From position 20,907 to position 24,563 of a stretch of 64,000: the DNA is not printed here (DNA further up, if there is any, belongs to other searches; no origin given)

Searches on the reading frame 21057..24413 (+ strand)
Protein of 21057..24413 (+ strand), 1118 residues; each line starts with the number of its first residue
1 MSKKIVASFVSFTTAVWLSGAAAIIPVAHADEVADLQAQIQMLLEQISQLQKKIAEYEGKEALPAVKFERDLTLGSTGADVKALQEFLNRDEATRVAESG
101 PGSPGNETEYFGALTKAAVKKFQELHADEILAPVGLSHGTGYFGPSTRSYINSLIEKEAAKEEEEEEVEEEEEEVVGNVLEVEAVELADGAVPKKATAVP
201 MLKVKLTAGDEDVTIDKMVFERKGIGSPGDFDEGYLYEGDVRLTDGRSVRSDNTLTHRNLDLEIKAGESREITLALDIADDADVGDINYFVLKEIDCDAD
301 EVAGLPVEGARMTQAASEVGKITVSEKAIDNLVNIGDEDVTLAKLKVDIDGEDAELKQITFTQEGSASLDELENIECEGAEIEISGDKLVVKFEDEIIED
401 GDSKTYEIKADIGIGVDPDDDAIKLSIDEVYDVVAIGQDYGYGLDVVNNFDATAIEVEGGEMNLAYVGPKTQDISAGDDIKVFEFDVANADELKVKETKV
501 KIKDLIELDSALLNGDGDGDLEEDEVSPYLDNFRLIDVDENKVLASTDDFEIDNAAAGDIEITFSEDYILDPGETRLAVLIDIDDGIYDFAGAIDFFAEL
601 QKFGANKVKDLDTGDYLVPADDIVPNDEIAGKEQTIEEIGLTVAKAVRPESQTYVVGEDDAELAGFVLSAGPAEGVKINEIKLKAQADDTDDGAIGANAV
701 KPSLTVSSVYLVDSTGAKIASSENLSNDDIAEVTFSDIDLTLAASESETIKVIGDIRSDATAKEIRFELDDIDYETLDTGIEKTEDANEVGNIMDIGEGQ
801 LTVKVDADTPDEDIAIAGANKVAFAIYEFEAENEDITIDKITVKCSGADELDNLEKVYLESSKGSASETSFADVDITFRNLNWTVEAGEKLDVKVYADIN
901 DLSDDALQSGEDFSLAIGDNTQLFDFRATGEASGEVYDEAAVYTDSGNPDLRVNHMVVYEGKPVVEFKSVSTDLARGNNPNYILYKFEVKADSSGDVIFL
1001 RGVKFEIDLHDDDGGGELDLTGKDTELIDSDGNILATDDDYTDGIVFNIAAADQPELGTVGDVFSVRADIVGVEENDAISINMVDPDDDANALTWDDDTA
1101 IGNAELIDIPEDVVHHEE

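Call 8: search_protein_families(library=pfam, proteins=[window:21057-24413:+], max_evalue=0.00001)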
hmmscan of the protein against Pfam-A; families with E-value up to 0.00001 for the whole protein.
window:21057-24413:+ (1118 aa): 1 family
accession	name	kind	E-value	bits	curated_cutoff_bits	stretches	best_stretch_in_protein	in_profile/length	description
PF01471.23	PG_binding_1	-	1.9e-06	28.4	23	0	77-125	1-40/57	Putative peptidoglycan binding domain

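Call 73: search_protein_families(library=pfam, proteins=[window:21057-24413:+], max_evalue=0.01)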
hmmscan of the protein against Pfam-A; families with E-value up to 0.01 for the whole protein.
window:21057-24413:+ (1118 aa): 2 families
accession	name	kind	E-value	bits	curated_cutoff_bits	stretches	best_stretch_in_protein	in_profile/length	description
PF01471.23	PG_binding_1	-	1.9e-06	28.4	23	1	77-125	1-40/57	Putative peptidoglycan binding domain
PF06280.18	fn3_5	-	1.9e-05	25.7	27.6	0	724-764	44-88/112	Fn3-like domain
